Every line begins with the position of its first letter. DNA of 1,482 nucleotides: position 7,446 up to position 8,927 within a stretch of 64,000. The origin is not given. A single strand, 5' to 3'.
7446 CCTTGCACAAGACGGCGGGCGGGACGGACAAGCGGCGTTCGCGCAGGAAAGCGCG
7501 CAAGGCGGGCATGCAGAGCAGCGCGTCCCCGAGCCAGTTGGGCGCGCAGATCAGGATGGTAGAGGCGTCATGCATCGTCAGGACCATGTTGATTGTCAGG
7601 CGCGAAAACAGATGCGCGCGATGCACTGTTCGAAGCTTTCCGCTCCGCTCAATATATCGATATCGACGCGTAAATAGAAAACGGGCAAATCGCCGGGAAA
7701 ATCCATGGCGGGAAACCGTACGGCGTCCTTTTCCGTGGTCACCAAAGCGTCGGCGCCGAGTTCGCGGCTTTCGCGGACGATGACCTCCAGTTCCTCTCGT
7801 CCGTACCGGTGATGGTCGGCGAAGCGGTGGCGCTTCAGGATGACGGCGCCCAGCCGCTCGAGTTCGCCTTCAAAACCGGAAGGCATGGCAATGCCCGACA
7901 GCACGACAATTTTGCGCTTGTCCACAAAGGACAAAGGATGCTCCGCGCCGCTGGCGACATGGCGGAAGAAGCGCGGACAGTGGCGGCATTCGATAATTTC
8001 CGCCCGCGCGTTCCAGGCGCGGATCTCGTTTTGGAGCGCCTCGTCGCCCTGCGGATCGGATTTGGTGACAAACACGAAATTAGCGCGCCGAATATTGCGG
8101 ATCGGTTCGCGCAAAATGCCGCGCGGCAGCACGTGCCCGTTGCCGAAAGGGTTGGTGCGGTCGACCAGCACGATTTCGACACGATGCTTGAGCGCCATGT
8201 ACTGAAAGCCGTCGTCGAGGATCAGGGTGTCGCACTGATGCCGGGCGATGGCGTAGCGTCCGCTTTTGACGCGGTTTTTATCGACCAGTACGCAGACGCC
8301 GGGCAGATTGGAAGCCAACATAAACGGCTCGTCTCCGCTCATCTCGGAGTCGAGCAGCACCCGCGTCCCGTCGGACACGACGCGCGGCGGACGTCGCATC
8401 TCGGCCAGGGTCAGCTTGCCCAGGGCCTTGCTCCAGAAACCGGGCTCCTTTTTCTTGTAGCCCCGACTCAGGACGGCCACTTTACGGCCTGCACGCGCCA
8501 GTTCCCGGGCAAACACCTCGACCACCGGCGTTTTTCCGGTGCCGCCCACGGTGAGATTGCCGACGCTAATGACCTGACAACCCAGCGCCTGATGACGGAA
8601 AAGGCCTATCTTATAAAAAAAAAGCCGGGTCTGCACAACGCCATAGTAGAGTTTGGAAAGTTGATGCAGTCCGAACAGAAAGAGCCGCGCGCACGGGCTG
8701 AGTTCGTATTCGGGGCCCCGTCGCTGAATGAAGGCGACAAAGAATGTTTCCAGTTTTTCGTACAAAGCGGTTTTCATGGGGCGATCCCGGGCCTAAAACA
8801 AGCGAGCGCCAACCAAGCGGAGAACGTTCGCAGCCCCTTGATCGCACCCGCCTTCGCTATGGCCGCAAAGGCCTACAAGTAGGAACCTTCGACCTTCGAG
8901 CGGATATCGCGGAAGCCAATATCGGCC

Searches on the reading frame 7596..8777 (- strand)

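Call 62: search_protein_families(library=pfam, proteins=[window:7596-8777:-], max_evalue=0.00001)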
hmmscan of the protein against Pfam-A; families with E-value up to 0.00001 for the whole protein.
window:7596-8777:- (393 aa): 1 family
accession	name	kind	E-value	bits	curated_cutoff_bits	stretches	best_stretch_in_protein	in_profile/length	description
PF02606.20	LpxK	-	5.2e-83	279.3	27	1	37-387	5-324/328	Tetraacyldisaccharide-1-P 4'-kinase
